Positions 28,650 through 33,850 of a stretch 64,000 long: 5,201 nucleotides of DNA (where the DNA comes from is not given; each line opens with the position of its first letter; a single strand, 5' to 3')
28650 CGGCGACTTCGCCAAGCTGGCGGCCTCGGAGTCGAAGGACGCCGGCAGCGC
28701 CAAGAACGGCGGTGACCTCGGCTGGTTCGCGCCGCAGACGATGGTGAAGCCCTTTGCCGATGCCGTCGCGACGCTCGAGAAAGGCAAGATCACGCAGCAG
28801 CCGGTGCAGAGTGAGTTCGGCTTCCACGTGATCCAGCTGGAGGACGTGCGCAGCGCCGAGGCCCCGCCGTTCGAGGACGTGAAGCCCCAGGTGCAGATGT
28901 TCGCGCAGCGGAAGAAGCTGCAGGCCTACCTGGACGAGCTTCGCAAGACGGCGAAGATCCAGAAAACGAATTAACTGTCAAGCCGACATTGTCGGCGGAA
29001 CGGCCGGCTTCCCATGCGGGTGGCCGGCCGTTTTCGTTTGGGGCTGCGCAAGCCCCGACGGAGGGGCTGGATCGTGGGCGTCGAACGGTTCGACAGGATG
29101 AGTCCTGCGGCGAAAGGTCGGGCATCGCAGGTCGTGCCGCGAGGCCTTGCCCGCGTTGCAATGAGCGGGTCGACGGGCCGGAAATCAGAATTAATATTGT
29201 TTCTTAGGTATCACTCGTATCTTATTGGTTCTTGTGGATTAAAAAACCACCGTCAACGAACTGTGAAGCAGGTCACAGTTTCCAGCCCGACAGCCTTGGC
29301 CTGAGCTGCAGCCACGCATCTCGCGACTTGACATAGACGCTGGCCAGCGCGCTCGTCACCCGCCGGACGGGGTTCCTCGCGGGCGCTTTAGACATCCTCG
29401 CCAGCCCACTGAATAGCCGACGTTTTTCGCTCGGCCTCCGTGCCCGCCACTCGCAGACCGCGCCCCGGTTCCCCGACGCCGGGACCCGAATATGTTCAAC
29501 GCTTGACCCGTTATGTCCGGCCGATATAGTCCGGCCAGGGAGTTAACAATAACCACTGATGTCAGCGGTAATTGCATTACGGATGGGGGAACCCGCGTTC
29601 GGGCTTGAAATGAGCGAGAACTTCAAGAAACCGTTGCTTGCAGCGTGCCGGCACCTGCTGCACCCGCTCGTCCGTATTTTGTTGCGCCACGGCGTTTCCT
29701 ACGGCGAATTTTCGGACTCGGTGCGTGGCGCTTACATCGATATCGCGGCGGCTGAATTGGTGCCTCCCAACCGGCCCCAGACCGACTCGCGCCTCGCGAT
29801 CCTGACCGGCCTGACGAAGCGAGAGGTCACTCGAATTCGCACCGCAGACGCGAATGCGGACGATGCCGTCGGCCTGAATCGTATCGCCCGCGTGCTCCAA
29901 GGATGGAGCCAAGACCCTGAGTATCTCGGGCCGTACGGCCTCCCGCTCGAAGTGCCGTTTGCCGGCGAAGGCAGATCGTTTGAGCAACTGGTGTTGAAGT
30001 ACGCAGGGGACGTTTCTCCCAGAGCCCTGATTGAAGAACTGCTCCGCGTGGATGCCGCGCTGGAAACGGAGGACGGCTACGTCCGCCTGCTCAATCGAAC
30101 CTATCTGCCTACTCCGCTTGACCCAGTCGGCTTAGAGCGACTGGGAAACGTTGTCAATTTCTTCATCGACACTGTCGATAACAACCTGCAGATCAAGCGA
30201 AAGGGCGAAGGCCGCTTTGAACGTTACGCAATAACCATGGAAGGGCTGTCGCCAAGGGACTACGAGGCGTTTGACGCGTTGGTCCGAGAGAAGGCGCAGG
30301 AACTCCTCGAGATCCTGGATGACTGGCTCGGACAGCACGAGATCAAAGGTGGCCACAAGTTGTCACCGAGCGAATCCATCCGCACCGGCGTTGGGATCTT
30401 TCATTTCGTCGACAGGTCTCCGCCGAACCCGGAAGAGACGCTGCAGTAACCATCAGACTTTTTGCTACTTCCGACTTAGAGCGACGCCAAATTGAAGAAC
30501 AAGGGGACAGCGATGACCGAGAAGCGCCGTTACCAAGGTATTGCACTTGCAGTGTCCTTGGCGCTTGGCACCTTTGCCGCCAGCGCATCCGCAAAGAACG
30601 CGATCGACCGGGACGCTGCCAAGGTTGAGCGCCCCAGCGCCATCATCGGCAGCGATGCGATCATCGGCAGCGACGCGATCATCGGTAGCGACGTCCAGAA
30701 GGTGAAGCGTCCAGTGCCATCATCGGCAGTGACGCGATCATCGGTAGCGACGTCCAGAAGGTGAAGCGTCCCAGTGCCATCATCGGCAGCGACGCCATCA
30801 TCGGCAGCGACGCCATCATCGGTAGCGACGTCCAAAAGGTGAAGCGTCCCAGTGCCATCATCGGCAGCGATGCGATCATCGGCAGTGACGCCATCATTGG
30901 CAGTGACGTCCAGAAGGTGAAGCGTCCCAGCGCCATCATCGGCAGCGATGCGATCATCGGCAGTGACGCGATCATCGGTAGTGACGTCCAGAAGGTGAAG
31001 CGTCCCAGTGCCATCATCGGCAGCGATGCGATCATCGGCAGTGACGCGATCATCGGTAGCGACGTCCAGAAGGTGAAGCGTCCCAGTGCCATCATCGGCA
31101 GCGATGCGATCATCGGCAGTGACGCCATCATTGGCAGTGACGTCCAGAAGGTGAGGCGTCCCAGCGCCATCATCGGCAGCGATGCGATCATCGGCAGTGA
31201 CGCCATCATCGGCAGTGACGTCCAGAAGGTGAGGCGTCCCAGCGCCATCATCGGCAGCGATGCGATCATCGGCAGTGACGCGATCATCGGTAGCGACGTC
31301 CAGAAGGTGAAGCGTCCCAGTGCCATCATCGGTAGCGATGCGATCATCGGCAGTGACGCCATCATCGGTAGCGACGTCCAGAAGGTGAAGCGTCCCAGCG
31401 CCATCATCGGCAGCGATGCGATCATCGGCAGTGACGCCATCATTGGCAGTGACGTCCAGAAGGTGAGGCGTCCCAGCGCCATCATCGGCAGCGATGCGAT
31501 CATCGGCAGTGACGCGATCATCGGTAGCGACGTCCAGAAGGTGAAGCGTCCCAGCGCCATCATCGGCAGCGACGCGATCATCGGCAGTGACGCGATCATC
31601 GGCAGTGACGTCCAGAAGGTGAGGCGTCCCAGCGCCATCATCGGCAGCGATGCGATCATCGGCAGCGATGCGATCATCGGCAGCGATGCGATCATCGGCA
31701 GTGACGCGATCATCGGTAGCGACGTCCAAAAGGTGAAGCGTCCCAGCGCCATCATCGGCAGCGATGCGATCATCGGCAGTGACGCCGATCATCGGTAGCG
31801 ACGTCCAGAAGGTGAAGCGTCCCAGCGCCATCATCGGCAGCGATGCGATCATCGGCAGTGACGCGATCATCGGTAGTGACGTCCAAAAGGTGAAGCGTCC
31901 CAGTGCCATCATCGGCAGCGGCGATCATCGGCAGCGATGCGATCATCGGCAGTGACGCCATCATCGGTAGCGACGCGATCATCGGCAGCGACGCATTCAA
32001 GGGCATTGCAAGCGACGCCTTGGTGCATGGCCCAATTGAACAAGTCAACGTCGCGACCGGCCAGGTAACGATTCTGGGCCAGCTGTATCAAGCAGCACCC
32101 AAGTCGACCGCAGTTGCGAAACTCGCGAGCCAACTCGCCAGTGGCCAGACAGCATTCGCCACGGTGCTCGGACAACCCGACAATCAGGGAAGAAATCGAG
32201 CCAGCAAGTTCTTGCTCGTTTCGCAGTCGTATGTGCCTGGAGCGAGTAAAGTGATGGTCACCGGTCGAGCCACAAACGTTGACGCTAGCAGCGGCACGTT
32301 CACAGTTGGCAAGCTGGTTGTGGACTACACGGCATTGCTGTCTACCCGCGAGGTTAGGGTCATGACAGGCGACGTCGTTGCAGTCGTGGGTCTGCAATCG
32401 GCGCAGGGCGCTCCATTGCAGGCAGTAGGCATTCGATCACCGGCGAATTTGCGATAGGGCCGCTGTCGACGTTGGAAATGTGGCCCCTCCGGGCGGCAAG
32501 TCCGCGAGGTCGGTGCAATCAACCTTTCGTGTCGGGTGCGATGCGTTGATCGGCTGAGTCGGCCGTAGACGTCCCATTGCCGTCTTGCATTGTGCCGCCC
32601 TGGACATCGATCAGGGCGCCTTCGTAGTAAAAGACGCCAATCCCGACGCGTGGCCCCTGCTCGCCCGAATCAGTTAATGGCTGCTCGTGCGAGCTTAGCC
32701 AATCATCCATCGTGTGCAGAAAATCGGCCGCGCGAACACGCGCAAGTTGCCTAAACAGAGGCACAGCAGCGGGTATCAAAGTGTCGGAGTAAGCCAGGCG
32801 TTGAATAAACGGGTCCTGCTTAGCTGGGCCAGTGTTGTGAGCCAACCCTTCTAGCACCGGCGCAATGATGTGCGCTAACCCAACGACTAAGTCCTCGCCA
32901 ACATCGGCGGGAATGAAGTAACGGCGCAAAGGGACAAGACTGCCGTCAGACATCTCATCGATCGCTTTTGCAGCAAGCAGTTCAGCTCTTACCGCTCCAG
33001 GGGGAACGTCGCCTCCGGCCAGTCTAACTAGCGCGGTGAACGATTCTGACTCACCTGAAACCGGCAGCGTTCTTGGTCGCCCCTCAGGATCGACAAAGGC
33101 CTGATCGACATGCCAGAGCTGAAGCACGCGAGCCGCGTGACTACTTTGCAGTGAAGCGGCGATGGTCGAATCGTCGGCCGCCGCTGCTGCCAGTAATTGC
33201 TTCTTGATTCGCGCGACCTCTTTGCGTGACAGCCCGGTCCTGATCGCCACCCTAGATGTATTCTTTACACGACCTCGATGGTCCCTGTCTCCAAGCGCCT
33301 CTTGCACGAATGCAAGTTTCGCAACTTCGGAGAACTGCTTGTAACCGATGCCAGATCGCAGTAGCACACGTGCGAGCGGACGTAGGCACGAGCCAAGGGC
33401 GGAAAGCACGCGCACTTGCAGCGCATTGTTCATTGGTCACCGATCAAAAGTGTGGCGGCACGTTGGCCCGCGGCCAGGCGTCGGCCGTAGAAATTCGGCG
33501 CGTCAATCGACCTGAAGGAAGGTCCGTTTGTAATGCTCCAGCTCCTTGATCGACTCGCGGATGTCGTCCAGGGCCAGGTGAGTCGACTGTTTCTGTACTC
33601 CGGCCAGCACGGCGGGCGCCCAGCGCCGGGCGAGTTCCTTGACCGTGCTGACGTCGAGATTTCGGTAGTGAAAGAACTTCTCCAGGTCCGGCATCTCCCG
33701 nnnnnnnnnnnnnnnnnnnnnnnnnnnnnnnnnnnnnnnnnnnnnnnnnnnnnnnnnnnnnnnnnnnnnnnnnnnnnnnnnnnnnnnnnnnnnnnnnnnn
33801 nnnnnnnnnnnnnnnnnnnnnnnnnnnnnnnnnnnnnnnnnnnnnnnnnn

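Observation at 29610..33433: Two diverged paralogues of an unrecognised roughly 280-300 aa protein bracket the repeat gene in convergent orientation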

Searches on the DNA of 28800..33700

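Call 48: search_rna_families(source=window, start=28800, end=33700, threshold=evalue, max_evalue=1)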
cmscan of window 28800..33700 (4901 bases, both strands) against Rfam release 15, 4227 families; matches with E-value up to 1: 1.
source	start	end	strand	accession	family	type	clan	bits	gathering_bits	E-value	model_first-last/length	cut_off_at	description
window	30711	30792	-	RF00706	mir-263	Gene; miRNA;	CL00093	18.6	51.3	0.7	1-86/86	no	mir-263 microRNA precursor family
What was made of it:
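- Tried and rejected: Rfam found nothing in 28800-33700 (call 48).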

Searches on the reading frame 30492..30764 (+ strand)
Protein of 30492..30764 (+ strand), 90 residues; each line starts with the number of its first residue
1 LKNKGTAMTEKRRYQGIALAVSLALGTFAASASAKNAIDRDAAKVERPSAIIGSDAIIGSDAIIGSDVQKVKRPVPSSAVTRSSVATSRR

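Call 4: search_protein_families(library=pfam, proteins=[window:30492-30764:+], max_evalue=1)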
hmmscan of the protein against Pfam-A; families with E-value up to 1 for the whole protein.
window:30492-30764:+ (90 aa): 1 family
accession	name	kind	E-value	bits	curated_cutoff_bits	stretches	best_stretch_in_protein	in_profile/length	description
PF00132.30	Hexapep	-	0.0025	17.9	27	1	49-67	13-31/36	Bacterial transferase hexapeptide (six repeats)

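Call 5: search_protein_families(library=ncbifam, proteins=[window:30492-30764:+], max_evalue=1)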
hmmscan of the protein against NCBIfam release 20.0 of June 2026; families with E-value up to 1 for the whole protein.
window:30492-30764:+ (90 aa): 1 family
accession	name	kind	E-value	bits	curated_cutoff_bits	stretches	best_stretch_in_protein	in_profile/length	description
NF047623.1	Stavidin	equivalog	0.051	13.4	300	1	18-60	8-51/183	streptavidin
